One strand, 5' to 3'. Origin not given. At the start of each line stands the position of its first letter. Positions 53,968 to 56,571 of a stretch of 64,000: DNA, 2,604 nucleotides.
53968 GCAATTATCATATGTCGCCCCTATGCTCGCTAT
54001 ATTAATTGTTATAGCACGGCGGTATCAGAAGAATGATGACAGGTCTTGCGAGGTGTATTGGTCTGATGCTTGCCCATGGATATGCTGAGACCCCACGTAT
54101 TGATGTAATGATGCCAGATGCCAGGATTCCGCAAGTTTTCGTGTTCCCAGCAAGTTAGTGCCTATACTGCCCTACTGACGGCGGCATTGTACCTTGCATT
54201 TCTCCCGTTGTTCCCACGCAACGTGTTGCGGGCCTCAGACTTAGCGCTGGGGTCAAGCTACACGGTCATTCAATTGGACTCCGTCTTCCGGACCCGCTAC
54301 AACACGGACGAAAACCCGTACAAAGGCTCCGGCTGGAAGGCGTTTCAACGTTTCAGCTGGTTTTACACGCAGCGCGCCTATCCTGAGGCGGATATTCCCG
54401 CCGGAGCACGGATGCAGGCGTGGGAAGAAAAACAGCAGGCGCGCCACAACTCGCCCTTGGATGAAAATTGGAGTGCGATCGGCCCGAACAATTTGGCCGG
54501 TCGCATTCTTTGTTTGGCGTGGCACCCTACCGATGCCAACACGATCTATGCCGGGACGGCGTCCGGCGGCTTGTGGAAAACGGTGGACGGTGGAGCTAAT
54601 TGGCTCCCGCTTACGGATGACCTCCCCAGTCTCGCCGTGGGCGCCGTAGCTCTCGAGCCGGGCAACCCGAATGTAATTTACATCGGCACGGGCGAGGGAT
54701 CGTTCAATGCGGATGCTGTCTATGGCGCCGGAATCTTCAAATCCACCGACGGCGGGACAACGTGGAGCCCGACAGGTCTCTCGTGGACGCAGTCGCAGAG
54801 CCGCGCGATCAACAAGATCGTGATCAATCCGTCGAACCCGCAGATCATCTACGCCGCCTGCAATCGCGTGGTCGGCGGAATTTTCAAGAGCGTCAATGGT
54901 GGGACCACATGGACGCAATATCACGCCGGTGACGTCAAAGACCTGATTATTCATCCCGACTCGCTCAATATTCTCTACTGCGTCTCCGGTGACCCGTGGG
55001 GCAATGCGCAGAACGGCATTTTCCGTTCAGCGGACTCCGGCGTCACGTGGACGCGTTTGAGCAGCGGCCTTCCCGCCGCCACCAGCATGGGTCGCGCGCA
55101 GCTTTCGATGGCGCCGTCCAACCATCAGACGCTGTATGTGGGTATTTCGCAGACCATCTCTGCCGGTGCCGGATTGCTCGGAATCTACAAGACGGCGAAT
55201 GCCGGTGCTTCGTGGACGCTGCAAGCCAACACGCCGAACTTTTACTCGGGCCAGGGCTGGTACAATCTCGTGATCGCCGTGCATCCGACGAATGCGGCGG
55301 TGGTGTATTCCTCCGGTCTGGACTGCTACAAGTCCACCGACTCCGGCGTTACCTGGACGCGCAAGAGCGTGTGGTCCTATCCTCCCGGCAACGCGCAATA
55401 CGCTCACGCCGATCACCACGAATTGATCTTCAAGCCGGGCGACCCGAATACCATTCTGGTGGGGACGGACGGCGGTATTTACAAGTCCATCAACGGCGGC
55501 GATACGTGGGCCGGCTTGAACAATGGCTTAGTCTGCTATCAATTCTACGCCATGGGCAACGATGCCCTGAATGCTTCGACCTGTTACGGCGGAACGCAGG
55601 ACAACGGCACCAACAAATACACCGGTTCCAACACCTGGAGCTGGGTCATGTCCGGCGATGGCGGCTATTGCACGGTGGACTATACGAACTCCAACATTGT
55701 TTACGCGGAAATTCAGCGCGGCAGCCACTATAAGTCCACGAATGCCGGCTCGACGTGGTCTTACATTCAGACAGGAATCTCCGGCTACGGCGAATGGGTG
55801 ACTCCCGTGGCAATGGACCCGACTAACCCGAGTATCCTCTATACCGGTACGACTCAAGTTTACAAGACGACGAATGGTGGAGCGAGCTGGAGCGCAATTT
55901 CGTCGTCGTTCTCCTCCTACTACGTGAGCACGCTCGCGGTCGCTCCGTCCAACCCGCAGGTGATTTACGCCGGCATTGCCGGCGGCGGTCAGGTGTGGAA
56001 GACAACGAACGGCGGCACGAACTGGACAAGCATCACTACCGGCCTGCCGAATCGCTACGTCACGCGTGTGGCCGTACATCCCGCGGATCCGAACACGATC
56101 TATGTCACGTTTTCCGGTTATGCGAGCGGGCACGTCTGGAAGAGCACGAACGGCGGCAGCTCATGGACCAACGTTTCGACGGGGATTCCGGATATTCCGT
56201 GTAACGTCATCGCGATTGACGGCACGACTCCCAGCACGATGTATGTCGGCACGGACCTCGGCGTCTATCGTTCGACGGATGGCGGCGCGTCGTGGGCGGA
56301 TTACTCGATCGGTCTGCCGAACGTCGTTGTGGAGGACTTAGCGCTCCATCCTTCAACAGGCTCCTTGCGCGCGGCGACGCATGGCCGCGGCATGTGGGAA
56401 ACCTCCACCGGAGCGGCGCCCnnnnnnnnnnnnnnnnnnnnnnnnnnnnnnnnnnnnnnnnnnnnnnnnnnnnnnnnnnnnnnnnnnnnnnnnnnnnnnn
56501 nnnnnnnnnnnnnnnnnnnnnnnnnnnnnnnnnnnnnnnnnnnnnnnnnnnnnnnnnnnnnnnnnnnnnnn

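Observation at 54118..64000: Giant (>3290 aa, incomplete) BNR-propeller protein with >=27 near-regular 282-bp tandem repeats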

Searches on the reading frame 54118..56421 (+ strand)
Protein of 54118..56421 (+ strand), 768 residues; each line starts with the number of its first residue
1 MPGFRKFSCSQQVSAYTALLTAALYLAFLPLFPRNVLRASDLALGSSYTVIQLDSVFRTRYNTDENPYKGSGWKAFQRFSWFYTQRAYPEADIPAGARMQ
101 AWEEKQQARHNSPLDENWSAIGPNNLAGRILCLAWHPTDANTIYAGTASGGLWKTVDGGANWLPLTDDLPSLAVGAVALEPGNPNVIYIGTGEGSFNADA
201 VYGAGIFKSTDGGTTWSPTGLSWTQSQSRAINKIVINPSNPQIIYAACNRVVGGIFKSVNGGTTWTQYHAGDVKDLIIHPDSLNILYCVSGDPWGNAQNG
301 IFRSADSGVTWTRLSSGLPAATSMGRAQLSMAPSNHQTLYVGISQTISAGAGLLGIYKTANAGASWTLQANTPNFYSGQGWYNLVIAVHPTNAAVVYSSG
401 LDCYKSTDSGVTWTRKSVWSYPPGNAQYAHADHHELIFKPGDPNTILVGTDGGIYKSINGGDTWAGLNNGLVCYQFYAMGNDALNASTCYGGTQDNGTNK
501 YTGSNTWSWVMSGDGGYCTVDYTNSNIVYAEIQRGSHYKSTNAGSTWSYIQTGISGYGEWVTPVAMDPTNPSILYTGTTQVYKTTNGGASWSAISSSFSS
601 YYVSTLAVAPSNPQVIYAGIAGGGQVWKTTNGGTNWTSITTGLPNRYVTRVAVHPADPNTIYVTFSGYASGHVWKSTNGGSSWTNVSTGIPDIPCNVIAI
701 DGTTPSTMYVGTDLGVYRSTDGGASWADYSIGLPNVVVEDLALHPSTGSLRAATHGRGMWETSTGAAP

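Call 14: find_homologous_proteins(query=window:54118-56421:+, max_evalue=1e-10)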
Query window:54118-56421:+ (768 aa): 7418 proteins with E <= 1e-10 among 8000 candidates; the best 120 are listed.
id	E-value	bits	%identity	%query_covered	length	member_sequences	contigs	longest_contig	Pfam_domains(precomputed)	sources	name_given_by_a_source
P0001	0.0e+0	1041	61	99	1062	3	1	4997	PF15902.13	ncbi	ncbi:hypothetical protein EH220_07360, partial [bacterium]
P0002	6.6e-282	956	65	83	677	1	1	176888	PF15902.13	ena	-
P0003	3.9e-213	728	46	92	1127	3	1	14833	PF18962.8,PF15902.13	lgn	-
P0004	1.3e-209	717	48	96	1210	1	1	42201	PF00754.32,PF03160.21,PF22633.4,PF18962.8,PF02012.27,PF15902.13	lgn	-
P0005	5.9e-206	705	46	95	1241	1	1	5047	PF00404.25,PF13860.13,PF15902.13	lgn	-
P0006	4.3e-205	702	48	90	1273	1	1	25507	PF00754.32,PF22633.4,PF18962.8,PF00041.28,PF15902.13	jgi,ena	-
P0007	8.6e-205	701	48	91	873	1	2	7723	PF00932.26,PF02012.27,PF15902.13,PF13088.13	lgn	-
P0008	1.5e-198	680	44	96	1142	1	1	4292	PF00404.25,PF00963.25,PF18962.8,PF13860.13,PF15902.13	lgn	-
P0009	1.9e-194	667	45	92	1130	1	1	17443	PF10342.16,PF18962.8,PF15902.13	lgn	-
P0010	8.7e-194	664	43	93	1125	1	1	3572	PF10342.16,PF18962.8,PF25852.1,PF15902.13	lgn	-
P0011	1.0e-191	658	43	97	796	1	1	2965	PF15902.13,PF13088.13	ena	-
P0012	1.1e-188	647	43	92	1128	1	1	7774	PF10342.16,PF18962.8,PF15902.13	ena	-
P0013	8.5e-185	635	42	93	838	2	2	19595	PF18962.8,PF25852.1,PF14870.13,PF02012.27,PF15902.13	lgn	-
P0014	2.8e-184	633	44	92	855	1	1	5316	PF02012.27,PF15902.13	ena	-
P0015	8.0e-181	621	44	90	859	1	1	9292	PF18962.8,PF02012.27,PF15902.13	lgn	-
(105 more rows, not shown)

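Call 19: search_solved_structures(query=window:54118-56421:+, max_evalue=0.001)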
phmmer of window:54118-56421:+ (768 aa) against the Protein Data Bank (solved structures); distinct sequences matched with E-value up to 0.001: 12.
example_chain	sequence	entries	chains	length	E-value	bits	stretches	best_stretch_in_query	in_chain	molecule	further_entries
5fkq_A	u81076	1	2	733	3.5e-17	65.3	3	609-727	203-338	ENDO-1,4-BETA-GLUCANASE/XYLOGLUCANASE, PUTATIVE, GLY74A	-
5fkr_A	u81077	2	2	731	1.7e-16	63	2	609-727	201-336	ENDO-1,4-BETA-GLUCANASE/XYLOGLUCANASE, PUTATIVE, GLY74A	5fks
5fkt_A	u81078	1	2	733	2.5e-16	62.4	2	609-727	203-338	ENDO-1,4-BETA-GLUCANASE/XYLOGLUCANASE, GLY74A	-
6p2m_A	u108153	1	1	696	2e-15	59.5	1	128-221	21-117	Type 3a cellulose-binding domain protein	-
6p2l_A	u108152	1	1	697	8e-15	57.5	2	564-730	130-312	Glycosyl hydrolase BNR repeat-containing protein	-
6p2o_A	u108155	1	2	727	9.2e-12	47.4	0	291-370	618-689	Xyloglucanase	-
1sqj_A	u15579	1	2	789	8.9e-11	44.1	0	118-220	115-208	oligoxyloglucan reducing-end-specific cellobiohydrolase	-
2ebs_A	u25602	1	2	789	2.1e-10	42.9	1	119-220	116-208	Oligoxyloglucan reducing end-specific cellobiohydrolase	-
3b7f_A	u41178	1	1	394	2.7e-09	39.2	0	135-219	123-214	Glycosyl hydrolase, BNR repeat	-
4lgn_A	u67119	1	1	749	1e-07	34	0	139-280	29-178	Cellulose-binding, family II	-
8am5_S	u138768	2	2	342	4.4e-06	28.6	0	574-654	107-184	Photosystem II assembly lipoprotein Ycf48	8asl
3a0f_A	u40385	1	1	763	8.3e-05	24.3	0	571-726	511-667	Xyloglucanase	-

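Call 36: predict_structure(alignment_id=A2)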
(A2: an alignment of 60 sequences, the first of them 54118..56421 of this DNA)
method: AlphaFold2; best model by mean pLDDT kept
length: 768 residues; sequences in the alignment: 60
mean_pLDDT: 89.9   pTM: 0.88
mean pLDDT of the five models: 89.9, 88.1, 87.9, 87.4, 86.2
residues with pLDDT >= 90: 582; 70-90: 109; 50-70: 51; < 50: 26
segments of 3 or more residues with pLDDT < 50: 1-8, 10-12, 30-44
pLDDT, mean of each block of 10 residues (from residue 1): 44 60 69 41 54 68 57 72 86 78 86 77 91 97 96 96 94 96 97 79 91 95 72 97 93 86 94 94 97 92 97 97 96 97 94 97 97 93 94 98 97 97 93 96 97 96 95 94 95 92 91 91 97 93 96 92 96 97 97 95 97 98 95 97 96 98 93 97 97 96 95 96 95 95 93 95 78
secondary structure, 60 per line:
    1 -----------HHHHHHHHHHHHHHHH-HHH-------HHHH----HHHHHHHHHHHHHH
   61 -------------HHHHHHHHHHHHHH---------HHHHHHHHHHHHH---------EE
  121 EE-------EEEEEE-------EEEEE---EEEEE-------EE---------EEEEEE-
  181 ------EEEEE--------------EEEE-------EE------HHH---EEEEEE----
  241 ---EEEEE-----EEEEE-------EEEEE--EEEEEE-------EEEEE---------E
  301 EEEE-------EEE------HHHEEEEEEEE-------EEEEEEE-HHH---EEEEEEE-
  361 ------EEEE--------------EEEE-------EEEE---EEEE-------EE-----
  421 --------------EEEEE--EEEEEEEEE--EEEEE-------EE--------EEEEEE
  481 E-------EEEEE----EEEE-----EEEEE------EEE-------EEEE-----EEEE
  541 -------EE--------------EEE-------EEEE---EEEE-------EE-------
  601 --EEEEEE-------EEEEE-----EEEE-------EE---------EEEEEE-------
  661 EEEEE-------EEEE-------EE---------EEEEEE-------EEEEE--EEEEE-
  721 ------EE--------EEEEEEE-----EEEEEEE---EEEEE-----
elements in order (helices of 4 or more, strands of 3 or more residues): H12-27 H39-42 H47-60 H74-87 H97-109 E119-122 E130-135 E143-147 E151-155 E174-179 E187-191 E206-209 E231-236 E244-248 E254-258 E266-270 E273-278 E286-290 E300-304 E312-314 E324-331 E339-345 E353-359 E367-370 E385-388 E396-399 E403-406 E435-439 E442-450 E453-457 E475-481 E489-493 E498-501 E507-511 E518-520 E528-531 E537-540 E564-566 E574-577 E581-584 E603-608 E616-620 E626-629 E648-653 E661-665 E673-676 E695-700 E708-712 E715-719 E737-743 E749-755 E759-763

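Call 57: search_solved_structures(query=A2, max_evalue=0.00001, show_alignments=2)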
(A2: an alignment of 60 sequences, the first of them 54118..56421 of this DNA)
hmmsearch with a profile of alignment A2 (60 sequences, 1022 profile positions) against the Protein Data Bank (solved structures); distinct sequences matched with E-value up to 0.00001: 39.
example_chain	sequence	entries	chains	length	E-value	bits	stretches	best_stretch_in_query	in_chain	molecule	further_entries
6p2m_A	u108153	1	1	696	4.3e-42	147.3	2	119-407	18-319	Type 3a cellulose-binding domain protein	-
2cn3_A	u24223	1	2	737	4.4e-42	147.3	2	120-409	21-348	BETA-1,4-XYLOGLUCAN HYDROLASE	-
2cn2_A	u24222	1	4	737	8.6e-41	143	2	120-409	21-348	BETA-1,4-XYLOGLUCAN HYDROLASE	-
5jwz_A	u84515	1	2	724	3.7e-37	131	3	120-261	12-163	Cellulose-binding family II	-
6p2n_A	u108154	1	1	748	3.8e-37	130.9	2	120-409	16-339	Xyloglucanase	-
5fkq_A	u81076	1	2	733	3.3e-36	127.8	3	120-409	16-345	ENDO-1,4-BETA-GLUCANASE/XYLOGLUCANASE, PUTATIVE, GLY74A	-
6p2o_A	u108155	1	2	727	4.4e-36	127.4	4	121-262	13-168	Xyloglucanase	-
6mgl_A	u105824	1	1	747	2.5e-35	124.9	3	120-409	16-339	Xyloglucanase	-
5fkr_A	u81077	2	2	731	9.3e-35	123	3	120-409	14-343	ENDO-1,4-BETA-GLUCANASE/XYLOGLUCANASE, PUTATIVE, GLY74A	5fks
5fkt_A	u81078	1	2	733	9.6e-35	123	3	120-409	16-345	ENDO-1,4-BETA-GLUCANASE/XYLOGLUCANASE, GLY74A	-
6mgj_A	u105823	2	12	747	5.1e-34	120.6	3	120-409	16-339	Xyloglucanase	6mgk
7kn8_A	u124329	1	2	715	9.3e-32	113.1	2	114-445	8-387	Cellulase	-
4lgn_A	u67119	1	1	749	1.3e-29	106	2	119-274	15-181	Cellulose-binding, family II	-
6p2l_A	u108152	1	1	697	2.6e-29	105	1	143-401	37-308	Glycosyl hydrolase BNR repeat-containing protein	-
2ebs_A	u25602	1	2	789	6.4e-29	103.7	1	119-326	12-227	Oligoxyloglucan reducing end-specific cellobiohydrolase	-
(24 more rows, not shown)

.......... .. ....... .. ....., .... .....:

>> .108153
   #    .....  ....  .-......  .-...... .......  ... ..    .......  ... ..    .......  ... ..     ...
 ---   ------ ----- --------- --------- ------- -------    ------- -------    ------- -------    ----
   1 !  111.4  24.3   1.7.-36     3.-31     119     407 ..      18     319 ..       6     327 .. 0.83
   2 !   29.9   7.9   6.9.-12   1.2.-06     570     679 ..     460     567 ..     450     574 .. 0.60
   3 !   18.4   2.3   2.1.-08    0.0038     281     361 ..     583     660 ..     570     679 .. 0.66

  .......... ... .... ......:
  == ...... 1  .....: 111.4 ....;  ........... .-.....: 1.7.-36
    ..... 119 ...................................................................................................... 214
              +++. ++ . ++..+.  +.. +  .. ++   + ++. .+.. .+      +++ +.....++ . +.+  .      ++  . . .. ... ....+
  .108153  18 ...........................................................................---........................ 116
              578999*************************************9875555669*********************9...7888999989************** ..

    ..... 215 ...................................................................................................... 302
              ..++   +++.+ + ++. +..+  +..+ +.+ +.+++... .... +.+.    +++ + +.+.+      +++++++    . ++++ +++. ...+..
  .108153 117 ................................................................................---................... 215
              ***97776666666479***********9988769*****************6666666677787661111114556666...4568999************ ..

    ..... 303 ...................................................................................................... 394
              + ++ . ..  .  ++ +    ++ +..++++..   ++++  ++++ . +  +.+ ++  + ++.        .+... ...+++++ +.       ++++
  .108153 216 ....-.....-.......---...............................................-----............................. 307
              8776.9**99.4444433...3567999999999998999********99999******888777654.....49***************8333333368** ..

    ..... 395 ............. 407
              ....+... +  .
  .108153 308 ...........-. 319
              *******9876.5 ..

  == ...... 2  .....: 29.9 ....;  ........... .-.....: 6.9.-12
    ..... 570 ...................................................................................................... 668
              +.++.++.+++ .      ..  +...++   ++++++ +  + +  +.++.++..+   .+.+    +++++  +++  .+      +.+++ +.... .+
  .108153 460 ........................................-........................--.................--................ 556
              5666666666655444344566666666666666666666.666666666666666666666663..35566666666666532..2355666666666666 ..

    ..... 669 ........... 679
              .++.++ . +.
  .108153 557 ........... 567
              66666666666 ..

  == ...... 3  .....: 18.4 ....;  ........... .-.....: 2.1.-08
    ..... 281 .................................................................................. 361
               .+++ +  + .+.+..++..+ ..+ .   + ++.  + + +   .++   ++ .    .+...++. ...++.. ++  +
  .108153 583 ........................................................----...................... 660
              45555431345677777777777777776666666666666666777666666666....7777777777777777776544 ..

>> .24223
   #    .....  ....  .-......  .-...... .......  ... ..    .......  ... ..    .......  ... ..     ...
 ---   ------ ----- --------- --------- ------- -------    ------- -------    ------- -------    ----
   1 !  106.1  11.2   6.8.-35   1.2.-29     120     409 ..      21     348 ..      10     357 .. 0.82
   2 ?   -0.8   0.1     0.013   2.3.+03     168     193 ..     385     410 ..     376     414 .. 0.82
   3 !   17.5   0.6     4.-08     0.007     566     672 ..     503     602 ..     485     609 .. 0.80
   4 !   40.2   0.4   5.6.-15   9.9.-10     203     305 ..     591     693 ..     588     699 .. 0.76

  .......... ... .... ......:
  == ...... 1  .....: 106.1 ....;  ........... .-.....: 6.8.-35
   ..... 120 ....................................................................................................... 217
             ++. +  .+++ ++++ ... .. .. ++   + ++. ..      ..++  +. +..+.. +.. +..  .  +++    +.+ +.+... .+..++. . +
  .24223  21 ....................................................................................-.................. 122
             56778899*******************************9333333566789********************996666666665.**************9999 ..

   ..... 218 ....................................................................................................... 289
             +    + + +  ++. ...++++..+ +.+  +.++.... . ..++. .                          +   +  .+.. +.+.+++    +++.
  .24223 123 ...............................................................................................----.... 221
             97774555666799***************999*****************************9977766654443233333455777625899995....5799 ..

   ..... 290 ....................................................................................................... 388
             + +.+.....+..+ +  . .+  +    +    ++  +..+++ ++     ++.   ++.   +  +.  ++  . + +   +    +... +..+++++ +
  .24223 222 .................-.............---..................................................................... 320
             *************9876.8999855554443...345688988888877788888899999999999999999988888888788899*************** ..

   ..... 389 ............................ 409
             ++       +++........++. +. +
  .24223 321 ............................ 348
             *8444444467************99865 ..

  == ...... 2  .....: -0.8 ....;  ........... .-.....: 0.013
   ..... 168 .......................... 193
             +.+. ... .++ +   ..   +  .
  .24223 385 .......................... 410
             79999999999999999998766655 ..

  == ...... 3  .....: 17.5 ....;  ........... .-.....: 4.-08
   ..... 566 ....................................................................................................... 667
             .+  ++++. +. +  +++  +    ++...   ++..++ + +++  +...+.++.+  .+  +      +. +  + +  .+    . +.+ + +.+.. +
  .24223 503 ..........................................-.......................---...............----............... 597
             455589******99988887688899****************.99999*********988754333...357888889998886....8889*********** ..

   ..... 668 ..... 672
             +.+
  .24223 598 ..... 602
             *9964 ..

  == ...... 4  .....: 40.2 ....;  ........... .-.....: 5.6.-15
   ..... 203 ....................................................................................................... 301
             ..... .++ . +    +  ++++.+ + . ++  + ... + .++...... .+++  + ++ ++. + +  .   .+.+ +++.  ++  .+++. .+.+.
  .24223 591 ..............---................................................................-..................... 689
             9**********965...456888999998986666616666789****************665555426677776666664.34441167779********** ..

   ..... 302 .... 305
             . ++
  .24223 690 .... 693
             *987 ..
